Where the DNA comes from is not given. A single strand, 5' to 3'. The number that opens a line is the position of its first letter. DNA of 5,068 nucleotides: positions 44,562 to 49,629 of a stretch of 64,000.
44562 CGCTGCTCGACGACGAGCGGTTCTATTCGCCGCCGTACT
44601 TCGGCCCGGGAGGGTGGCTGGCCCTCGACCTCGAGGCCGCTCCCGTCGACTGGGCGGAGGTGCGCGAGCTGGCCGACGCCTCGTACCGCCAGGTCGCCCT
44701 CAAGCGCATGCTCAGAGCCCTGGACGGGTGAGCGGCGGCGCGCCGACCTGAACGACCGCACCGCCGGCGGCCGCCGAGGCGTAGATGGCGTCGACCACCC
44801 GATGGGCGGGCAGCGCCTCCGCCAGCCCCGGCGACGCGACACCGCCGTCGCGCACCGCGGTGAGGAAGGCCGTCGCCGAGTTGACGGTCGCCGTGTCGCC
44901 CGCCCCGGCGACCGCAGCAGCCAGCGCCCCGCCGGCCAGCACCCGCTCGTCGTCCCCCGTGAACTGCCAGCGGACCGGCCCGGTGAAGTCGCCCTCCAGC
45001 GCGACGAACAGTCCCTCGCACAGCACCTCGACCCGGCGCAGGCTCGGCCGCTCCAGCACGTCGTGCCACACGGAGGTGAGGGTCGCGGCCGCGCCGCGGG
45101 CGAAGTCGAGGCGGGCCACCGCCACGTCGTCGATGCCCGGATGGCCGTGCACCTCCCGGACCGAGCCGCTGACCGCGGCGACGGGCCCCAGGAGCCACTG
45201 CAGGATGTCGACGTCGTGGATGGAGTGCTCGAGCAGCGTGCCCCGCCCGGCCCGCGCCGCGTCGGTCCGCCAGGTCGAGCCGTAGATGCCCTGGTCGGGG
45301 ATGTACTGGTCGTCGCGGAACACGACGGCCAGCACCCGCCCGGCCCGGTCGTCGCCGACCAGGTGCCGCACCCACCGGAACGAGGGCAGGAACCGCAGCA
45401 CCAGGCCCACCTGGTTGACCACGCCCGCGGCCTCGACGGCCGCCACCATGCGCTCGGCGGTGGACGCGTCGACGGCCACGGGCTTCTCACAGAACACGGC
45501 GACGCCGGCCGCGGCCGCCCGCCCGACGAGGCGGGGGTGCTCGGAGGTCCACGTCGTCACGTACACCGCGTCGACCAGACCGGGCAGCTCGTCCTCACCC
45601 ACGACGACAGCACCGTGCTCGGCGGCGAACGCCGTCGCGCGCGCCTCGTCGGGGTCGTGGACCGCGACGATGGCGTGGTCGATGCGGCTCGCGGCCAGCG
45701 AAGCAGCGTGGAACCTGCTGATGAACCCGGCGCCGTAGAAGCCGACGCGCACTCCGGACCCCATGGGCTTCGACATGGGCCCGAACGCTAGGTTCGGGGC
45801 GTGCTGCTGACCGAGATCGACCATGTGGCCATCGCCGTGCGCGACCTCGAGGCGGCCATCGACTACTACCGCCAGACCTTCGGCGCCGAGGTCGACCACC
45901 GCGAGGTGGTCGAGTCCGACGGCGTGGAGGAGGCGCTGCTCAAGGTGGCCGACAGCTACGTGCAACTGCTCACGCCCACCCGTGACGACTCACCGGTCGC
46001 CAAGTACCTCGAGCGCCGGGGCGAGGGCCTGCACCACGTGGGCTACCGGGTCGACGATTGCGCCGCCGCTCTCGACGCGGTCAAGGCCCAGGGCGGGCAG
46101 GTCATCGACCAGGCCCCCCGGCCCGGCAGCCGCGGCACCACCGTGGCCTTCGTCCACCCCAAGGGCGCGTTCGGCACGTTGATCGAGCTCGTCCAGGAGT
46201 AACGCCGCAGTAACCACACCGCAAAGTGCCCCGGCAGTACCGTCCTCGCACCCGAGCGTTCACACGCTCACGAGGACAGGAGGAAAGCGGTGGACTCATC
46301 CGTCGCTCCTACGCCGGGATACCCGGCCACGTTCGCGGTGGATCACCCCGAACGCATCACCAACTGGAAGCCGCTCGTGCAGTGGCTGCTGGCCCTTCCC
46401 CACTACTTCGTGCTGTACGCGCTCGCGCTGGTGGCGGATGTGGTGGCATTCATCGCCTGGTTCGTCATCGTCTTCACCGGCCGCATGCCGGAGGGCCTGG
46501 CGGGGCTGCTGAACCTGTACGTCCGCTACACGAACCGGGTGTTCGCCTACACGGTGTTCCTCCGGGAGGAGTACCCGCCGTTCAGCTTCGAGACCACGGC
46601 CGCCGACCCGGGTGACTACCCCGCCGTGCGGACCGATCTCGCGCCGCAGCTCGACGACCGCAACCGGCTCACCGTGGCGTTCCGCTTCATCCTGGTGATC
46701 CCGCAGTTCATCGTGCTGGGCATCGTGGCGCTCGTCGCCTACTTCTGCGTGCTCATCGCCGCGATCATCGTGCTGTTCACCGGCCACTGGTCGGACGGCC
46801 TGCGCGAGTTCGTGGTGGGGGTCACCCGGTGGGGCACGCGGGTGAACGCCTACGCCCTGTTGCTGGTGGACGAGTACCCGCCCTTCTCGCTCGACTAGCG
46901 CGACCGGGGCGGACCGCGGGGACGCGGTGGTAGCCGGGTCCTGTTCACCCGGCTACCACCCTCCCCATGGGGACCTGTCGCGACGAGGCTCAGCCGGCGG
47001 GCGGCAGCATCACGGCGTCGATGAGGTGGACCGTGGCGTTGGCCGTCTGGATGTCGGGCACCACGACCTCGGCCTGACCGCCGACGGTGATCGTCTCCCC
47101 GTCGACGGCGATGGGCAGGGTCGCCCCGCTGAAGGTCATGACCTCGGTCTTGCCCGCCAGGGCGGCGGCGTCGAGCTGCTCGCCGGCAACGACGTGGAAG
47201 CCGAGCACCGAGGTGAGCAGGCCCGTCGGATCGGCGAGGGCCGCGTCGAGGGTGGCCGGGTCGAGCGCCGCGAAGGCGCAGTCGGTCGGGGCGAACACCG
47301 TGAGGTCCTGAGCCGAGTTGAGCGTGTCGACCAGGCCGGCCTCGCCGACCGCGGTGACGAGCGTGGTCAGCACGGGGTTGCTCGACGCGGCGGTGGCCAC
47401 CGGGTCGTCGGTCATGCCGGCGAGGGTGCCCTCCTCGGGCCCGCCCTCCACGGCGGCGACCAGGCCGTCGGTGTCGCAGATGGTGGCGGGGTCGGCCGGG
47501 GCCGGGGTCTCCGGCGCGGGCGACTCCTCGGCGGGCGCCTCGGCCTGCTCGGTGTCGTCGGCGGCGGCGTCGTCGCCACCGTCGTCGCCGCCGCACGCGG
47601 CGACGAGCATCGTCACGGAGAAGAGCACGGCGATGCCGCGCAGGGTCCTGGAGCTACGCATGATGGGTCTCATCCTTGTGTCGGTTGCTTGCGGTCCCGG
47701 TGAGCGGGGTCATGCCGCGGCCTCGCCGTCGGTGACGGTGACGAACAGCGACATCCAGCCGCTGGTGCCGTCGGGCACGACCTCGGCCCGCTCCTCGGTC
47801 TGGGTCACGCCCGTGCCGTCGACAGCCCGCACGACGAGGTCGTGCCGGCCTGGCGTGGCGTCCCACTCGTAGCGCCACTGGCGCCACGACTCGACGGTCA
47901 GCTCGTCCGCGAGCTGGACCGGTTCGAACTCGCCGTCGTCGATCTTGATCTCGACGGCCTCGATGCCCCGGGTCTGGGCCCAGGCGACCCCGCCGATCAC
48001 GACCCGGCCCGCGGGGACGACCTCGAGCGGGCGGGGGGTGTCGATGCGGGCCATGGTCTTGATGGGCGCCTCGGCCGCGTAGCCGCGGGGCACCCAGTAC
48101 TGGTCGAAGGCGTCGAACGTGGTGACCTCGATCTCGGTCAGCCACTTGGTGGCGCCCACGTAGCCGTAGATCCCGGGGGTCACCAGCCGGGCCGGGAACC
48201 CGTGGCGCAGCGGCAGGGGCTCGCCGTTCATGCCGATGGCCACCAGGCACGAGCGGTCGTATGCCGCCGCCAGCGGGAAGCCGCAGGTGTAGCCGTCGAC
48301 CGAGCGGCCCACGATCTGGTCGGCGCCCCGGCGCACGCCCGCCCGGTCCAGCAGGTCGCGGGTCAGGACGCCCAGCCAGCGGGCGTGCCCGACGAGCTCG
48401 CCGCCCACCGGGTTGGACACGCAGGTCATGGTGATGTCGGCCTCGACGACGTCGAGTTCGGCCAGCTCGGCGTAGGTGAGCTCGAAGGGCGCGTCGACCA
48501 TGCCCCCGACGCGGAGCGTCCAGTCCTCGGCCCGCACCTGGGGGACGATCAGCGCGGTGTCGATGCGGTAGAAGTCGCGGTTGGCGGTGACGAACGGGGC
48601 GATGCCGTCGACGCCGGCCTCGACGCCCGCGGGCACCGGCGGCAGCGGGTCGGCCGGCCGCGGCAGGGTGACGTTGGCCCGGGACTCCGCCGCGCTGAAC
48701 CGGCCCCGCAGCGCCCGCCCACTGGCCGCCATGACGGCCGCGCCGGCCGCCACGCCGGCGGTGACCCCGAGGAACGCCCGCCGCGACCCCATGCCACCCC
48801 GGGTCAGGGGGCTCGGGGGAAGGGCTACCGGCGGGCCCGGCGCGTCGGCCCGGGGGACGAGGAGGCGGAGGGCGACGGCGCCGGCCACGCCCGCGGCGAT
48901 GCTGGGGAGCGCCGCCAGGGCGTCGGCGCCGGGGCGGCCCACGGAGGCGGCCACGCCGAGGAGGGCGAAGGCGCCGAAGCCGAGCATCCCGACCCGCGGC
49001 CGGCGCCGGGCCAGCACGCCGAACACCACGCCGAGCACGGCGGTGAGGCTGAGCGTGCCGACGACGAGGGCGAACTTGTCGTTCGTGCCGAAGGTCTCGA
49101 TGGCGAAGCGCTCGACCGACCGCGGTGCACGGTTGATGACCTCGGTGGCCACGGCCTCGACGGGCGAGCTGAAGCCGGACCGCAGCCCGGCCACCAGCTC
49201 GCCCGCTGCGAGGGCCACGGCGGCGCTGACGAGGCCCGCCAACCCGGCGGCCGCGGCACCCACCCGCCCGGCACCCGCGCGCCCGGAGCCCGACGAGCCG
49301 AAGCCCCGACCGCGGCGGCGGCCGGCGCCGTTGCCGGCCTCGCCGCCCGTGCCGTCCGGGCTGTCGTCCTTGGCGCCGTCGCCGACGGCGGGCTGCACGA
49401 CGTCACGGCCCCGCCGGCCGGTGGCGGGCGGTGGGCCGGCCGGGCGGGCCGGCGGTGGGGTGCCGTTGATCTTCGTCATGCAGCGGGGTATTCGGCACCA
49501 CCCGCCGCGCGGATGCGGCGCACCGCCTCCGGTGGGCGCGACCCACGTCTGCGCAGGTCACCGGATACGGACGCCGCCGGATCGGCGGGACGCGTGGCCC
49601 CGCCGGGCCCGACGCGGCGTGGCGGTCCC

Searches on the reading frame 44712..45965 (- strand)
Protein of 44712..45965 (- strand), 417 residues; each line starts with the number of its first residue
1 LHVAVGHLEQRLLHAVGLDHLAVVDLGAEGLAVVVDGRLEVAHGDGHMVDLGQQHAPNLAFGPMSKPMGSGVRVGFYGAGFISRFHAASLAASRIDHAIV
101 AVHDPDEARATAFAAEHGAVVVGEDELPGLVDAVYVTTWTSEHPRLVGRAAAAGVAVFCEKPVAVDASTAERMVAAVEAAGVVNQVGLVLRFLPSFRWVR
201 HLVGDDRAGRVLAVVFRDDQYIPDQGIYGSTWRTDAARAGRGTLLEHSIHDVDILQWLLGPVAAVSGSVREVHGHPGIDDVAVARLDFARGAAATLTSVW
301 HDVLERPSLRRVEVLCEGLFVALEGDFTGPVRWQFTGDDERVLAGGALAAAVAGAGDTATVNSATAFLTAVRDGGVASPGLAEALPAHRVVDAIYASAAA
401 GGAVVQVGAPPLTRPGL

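Call 83: search_protein_families(library=pfam, proteins=[window:44712-45965:-], max_evalue=0.00001)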
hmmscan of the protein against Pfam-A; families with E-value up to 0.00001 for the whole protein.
window:44712-45965:- (417 aa): 3 families
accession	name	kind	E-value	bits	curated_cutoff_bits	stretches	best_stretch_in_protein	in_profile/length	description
PF01408.29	GFO_IDH_MocA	-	1.9e-21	77.4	24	1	72-187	1-119/120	Oxidoreductase family, NAD-binding Rossmann fold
PF22725.1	GFO_IDH_MocA_C3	-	1.1e-19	71.1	27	1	196-317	1-119/124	GFO/IDH/MocA C-terminal domain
PF02894.22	GFO_IDH_MocA_C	-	2e-12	47.8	22.9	1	203-298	4-102/218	Oxidoreductase family, C-terminal alpha/beta domain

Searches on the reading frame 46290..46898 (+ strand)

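Call 83: search_protein_families(library=pfam, proteins=[window:46290-46898:+], max_evalue=0.00001)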
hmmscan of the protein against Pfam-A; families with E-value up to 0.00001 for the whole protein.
window:46290-46898:+ (202 aa): 1 family
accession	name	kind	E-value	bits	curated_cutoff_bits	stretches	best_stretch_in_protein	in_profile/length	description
PF14333.11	DUF4389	-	5e-32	110.1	25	2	126-199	1-74/76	Domain of unknown function (DUF4389)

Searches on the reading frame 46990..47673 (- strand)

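Call 83: search_protein_families(library=pfam, proteins=[window:46990-47673:-], max_evalue=0.00001)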
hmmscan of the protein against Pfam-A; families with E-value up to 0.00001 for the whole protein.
window:46990-47673:- (227 aa): 1 family
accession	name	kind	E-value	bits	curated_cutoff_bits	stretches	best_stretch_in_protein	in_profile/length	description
PF02469.27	Fasciclin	-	2.9e-27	95.7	22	1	102-224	3-123/123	Fasciclin domain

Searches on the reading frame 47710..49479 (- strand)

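Call 83: search_protein_families(library=pfam, proteins=[window:47710-49479:-], max_evalue=0.00001)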
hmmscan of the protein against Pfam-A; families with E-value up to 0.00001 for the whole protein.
window:47710-49479:- (589 aa): 1 family
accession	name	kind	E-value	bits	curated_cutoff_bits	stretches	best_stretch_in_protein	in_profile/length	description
PF00174.25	Oxidored_molyb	-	5.4e-42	143.7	24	1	311-462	3-169/169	Oxidoreductase molybdopterin binding domain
